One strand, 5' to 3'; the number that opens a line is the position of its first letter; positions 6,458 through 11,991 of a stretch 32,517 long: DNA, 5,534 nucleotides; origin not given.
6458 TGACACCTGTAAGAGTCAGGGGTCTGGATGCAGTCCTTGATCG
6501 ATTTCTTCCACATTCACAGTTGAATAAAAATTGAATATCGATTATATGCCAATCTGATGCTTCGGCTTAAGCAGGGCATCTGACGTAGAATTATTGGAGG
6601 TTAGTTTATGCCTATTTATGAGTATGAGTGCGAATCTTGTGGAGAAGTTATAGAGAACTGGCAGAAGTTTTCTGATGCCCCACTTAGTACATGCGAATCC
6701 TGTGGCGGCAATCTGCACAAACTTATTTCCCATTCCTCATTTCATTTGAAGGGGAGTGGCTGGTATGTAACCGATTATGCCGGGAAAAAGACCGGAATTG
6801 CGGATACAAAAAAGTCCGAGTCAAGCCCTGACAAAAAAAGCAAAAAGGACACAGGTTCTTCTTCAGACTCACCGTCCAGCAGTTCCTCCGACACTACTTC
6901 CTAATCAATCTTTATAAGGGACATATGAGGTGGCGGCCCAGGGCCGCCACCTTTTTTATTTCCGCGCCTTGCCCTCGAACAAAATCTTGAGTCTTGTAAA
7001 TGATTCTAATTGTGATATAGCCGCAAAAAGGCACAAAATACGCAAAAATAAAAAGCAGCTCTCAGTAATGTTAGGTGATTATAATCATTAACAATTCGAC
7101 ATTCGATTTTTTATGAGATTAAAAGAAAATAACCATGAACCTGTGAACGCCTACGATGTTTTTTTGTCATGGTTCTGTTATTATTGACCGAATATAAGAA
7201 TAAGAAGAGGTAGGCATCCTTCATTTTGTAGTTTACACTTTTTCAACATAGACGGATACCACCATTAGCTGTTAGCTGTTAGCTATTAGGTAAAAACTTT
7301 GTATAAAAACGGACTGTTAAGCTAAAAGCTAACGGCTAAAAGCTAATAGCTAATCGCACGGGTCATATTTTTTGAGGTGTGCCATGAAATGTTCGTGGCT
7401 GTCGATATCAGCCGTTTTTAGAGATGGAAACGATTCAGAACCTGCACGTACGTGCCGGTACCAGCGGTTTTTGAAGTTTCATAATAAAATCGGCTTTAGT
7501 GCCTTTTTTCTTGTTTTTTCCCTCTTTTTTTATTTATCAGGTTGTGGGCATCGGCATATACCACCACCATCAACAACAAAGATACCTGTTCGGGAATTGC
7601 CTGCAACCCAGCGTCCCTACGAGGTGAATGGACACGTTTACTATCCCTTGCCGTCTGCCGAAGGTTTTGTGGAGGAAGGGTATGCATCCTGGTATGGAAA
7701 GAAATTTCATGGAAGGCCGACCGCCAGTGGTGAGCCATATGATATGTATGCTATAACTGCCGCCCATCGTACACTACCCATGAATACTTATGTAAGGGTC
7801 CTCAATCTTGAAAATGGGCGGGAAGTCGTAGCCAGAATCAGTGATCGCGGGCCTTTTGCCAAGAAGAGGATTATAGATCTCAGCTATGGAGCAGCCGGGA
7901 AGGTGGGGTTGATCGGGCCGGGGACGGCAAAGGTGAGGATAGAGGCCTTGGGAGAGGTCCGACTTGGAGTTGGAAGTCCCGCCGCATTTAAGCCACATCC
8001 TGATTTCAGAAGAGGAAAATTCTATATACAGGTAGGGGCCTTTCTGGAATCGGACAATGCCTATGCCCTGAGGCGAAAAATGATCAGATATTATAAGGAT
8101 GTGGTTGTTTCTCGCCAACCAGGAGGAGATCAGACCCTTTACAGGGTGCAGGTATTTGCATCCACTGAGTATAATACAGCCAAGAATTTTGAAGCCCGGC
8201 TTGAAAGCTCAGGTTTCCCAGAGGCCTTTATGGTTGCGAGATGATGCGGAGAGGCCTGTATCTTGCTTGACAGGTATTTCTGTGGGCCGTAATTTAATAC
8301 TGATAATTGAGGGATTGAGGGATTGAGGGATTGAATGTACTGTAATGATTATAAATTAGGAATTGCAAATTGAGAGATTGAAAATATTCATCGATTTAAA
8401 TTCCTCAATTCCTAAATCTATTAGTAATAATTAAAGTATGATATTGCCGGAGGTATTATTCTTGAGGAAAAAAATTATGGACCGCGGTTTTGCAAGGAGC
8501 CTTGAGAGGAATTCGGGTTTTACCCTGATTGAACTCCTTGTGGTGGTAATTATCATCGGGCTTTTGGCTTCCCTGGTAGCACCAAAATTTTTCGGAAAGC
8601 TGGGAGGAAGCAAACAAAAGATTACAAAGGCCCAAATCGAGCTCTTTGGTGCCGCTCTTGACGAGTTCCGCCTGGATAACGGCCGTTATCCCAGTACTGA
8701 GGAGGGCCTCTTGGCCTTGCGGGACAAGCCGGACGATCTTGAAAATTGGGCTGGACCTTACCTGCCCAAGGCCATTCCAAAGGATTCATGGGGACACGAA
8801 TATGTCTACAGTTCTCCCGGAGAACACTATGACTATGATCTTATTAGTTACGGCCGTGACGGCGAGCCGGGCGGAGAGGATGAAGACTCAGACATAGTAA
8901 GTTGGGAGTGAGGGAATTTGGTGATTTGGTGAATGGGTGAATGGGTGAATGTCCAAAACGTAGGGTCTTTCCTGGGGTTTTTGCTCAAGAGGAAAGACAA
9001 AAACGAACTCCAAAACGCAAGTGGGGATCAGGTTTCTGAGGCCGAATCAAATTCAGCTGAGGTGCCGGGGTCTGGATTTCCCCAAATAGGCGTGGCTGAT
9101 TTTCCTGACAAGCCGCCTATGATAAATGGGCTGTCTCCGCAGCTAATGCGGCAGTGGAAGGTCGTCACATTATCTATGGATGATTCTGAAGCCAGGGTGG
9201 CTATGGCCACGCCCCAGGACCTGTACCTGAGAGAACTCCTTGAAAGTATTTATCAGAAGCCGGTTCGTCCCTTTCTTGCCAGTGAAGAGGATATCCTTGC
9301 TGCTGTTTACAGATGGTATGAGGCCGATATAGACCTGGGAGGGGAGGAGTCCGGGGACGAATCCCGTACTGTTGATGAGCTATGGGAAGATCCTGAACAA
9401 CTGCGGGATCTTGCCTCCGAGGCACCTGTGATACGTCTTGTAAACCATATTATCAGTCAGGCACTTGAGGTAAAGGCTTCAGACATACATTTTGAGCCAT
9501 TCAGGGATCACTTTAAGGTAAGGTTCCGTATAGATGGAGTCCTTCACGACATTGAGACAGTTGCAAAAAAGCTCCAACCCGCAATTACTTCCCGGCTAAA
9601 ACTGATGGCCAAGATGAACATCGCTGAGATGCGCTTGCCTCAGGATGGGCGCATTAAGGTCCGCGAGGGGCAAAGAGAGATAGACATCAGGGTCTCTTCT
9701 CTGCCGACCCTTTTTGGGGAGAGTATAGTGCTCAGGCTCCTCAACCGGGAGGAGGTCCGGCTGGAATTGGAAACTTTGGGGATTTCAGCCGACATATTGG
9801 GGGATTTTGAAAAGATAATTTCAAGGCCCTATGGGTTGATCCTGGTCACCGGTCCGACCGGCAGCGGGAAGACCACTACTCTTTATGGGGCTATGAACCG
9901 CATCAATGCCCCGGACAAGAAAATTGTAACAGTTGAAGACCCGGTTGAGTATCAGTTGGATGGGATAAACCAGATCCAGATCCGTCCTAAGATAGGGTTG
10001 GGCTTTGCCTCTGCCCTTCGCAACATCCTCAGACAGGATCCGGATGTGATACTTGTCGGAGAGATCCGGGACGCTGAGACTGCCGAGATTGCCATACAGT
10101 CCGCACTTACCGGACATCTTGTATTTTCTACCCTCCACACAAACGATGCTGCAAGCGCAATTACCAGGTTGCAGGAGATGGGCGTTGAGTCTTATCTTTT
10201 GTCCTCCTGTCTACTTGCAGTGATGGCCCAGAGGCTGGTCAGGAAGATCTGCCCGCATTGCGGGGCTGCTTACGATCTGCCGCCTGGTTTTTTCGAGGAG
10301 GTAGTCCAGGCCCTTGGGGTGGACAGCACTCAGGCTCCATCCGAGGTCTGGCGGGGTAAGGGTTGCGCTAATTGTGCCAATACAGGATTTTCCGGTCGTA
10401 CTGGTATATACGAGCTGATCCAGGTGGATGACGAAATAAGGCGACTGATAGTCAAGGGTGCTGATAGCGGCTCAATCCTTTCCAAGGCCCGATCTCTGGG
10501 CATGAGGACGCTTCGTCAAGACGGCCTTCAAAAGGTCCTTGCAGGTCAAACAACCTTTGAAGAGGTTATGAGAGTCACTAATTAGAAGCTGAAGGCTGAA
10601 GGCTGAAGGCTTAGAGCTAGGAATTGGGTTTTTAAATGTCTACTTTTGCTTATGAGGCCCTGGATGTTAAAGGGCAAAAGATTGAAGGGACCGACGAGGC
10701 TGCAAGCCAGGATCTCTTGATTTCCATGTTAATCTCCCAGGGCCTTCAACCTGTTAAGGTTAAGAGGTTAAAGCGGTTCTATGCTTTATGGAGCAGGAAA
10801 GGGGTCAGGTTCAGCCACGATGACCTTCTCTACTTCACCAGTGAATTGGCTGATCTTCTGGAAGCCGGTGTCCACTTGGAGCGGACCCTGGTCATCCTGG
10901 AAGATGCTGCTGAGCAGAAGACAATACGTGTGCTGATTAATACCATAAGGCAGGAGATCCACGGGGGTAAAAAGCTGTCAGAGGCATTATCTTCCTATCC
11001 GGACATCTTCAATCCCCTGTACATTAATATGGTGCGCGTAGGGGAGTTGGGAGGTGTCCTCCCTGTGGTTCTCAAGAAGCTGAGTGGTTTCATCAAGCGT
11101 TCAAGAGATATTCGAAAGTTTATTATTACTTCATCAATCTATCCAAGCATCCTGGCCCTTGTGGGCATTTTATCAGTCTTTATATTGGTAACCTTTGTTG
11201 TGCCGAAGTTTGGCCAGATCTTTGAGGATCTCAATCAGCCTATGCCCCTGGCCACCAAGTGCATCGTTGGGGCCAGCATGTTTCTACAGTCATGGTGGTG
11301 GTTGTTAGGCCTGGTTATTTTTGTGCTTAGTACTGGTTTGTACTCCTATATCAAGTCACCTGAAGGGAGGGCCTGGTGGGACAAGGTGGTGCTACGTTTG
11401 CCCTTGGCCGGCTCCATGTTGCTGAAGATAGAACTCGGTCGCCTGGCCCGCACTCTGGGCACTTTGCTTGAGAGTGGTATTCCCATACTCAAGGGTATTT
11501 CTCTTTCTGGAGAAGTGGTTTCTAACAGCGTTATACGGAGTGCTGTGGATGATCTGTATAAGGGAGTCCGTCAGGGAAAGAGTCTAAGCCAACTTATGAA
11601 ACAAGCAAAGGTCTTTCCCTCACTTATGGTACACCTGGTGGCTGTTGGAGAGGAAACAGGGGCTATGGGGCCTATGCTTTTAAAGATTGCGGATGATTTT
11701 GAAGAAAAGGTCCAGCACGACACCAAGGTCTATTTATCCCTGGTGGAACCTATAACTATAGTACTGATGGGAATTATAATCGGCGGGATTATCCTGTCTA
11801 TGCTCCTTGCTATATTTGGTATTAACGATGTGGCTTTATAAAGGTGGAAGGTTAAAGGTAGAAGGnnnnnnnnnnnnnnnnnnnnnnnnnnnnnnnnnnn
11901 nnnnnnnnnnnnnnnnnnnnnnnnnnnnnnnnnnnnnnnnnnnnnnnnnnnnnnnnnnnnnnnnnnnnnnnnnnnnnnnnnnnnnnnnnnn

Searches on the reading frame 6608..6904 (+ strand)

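Call 10: search_protein_families(library=pfam, proteins=[window:6608-6904:+])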
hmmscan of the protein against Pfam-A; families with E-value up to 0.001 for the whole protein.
window:6608-6904:+ (98 aa): 1 family
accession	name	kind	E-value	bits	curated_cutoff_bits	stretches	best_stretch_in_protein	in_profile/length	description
PF09723.15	Zn_ribbon_8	-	4.7e-17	62.2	34.4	1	1-40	1-41/41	Zinc ribbon domain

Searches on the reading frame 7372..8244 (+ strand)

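Call 10: search_protein_families(library=pfam, proteins=[window:7372-8244:+])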
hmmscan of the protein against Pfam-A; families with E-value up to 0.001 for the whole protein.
window:7372-8244:+ (290 aa): 2 families
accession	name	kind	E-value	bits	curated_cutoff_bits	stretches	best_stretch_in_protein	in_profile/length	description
PF03330.24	DPBB_1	-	1.1e-24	86.9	28.8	1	101-190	2-83/83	Lytic transglycolase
PF05036.18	SPOR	-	2.7e-08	34.4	21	1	215-288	3-75/76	SPOR domain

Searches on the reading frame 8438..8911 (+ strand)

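Call 10: search_protein_families(library=pfam, proteins=[window:8438-8911:+])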
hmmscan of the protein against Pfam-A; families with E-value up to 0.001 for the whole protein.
window:8438-8911:+ (157 aa): 2 families
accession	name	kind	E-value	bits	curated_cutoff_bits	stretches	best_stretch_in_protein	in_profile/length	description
PF08334.16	T2SSG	-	1e-38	132.1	21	1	51-156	2-108/108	Type II secretion system (T2SS), protein G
PF07963.17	N_methyl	-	1.6e-07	31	21.2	1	24-47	3-26/27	Prokaryotic N-terminal methylation motif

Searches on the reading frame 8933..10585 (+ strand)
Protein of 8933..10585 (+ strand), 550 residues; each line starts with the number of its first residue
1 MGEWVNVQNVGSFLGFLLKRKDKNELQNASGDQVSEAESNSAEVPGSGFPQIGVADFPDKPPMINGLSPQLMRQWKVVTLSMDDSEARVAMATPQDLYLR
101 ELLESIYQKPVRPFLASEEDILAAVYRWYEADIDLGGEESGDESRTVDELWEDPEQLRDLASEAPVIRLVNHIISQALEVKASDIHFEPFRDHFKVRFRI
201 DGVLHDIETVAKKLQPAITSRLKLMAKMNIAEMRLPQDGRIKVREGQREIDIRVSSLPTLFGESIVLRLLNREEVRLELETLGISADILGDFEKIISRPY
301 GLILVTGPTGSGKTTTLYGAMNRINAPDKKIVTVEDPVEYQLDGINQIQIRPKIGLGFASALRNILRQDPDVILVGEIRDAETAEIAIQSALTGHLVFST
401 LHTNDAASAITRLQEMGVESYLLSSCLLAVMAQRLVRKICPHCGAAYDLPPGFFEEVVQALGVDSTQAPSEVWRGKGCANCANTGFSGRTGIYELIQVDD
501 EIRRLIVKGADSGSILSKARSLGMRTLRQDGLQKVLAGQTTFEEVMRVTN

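Call 10: search_protein_families(library=pfam, proteins=[window:8933-10585:+])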
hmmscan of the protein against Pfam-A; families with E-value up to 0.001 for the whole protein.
window:8933-10585:+ (550 aa): 5 families
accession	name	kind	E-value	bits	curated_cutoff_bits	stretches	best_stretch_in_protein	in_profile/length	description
PF00437.27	T2SSE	-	3.5e-145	483.8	24.9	1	161-547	3-370/370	Type II/IV secretion system protein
PF05157.20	MshEN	-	1.3e-13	51.1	23.1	1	48-131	2-86/90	MshEN domain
PF25199.1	nSTAND_NTPase5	-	6.1e-05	23.3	34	1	284-343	24-85/145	Novel STAND NTPase 5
PF13191.12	AAA_16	-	0.0002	22.4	32.6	0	297-397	22-113/167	AAA ATPase domain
PF13401.12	AAA_22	-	0.00042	21.1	27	0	301-340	6-45/130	AAA domain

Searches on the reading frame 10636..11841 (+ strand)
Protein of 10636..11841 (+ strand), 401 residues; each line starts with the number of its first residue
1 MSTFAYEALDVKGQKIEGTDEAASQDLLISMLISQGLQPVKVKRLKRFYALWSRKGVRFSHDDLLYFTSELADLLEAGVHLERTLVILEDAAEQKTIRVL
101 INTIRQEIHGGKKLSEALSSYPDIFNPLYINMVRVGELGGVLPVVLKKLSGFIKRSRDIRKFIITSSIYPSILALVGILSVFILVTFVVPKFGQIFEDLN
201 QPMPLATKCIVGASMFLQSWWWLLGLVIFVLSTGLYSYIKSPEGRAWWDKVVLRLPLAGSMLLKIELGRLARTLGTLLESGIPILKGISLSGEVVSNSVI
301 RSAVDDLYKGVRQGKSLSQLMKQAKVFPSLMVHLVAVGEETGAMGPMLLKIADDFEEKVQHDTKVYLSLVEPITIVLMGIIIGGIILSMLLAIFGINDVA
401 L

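Call 10: search_protein_families(library=pfam, proteins=[window:10636-11841:+])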
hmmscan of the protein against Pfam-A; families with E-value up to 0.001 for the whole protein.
window:10636-11841:+ (401 aa): 1 family
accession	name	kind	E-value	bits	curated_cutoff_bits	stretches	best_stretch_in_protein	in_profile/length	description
PF00482.28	T2SSF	-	1.2e-55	187.3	25.2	2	271-391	2-124/125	Type II secretion system (T2SS), protein F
